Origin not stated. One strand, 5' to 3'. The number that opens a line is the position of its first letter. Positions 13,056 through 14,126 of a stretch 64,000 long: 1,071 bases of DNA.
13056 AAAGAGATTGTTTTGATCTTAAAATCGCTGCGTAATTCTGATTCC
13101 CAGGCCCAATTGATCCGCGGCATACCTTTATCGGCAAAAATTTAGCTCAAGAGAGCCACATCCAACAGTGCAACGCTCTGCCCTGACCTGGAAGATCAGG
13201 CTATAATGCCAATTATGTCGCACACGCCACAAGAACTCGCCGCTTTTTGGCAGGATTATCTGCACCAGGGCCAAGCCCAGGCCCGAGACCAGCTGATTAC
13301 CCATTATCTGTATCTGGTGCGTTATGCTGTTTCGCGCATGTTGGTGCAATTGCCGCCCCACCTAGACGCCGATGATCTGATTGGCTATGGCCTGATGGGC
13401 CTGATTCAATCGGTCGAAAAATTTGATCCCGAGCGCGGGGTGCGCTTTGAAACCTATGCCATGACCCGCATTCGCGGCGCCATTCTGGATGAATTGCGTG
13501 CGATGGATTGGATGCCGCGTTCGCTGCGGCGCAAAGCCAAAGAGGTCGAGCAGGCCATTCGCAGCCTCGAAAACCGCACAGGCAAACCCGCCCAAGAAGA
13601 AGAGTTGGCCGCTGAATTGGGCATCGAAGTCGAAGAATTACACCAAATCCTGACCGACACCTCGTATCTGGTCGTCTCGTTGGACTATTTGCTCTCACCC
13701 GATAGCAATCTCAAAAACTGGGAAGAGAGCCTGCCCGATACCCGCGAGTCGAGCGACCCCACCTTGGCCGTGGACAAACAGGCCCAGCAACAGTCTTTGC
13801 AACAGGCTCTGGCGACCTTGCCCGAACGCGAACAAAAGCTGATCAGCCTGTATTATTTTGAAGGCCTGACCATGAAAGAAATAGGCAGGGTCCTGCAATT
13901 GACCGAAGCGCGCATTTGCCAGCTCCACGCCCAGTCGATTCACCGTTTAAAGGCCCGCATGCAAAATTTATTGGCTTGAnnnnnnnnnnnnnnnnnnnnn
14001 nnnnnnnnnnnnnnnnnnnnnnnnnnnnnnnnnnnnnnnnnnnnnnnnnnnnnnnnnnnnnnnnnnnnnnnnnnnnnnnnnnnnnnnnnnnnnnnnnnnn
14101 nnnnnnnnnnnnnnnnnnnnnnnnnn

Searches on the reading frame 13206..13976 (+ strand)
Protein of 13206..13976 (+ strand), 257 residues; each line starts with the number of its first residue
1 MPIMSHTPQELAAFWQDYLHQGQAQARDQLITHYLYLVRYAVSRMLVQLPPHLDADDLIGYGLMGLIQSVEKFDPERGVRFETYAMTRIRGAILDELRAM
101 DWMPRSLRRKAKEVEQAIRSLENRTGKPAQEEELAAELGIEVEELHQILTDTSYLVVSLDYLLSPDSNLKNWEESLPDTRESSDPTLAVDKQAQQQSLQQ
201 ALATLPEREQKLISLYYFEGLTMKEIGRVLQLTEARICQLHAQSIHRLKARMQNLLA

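Call 52: search_protein_families(library=pfam, proteins=[window:13206-13976:+], max_evalue=1e-8)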
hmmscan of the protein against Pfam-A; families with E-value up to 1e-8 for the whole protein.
window:13206-13976:+ (257 aa): 4 families
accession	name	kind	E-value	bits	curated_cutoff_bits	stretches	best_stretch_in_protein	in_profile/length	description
PF04542.20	Sigma70_r2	-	2.4e-18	66.1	24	1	30-102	1-70/71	Sigma-70 region 2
PF04545.22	Sigma70_r4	-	5.6e-16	58.2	24.1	1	201-249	1-49/50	Sigma-70, region 4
PF08281.18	Sigma70_r4_2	-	3.7e-09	36.5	25.7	1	196-235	2-41/54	Sigma-70, region 4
PF04539.22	Sigma70_r3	-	8.6e-09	35.8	25.3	0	111-168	3-59/78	Sigma-70 region 3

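Call 96: search_protein_families(library=ncbifam, proteins=[window:13206-13976:+], max_evalue=1e-10)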
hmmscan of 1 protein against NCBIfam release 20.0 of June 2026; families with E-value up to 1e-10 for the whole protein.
window:13206-13976:+ (257 aa): 41 families (the best 25 are shown)
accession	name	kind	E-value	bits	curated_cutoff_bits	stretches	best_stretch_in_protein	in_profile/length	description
NF004935.0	PRK06288.1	equivalog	9.2e-85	284.5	343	1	5-254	13-264/270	RNA polymerase sigma factor WhiG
TIGR02479.1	FliA_WhiG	subfamily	4.9e-79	265.2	189.6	1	30-253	1-224/224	FliA/WhiG family RNA polymerase sigma factor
NF005413.0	PRK06986.1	subfamily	6.8e-73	245.4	201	1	20-254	8-238/241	RNA polymerase sigma factor FliA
NF005809.0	PRK07670.1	equivalog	1e-65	221.8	326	1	8-253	6-251/255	FliA/WhiG family RNA polymerase sigma factor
NF004572.0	PRK05911.1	equivalog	1.3e-51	175.5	378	1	8-255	6-256/257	RNA polymerase sigma factor sigma-28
NF009091.0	PRK12427.1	equivalog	4.6e-44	150.8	339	1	25-250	15-229/233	FliA/WhiG family RNA polymerase sigma factor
TIGR02937.1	sigma70-ECF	superfamily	2.3e-37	128.1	42.9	1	26-251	2-164/165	sigma-70 family RNA polymerase sigma factor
TIGR02980.1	SigBFG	subfamily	6.5e-34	117.6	234.35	1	24-252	2-226/227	SigB/SigF/SigG family RNA polymerase sigma factor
TIGR02394.1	rpoS_proteo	equivalog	2.7e-32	112.4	378.7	1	19-253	40-275/285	RNA polymerase sigma factor RpoS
NF005644.0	PRK07408.1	subfamily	1.1e-29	103.8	261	1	9-253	11-254/258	RNA polymerase sigma factor SigF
TIGR02997.1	Sig70-cyanoRpoD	subfamily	1.5e-29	103.2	384.5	1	15-249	65-298/298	RNA polymerase sigma factor, RpoD/SigA family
NF004207.0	PRK05657.1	equivalog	5.3e-27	95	394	1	18-253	82-318/329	RNA polymerase sigma factor RpoS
NF005514.0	PRK07122.1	subfamily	3.9e-26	91.8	372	1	26-252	41-263/264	RNA polymerase sigma factor SigF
NF041931.2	MzaA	equivalog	8.5e-25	87.7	800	1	23-251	473-704/726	MZA anti-phage system associated sigma-70 family RNA polymerase sigma factor MzaA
TIGR02393.1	RpoD_Cterm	equivalog_domain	1.5e-24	86.9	354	1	26-253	1-229/238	RNA polymerase sigma factor RpoD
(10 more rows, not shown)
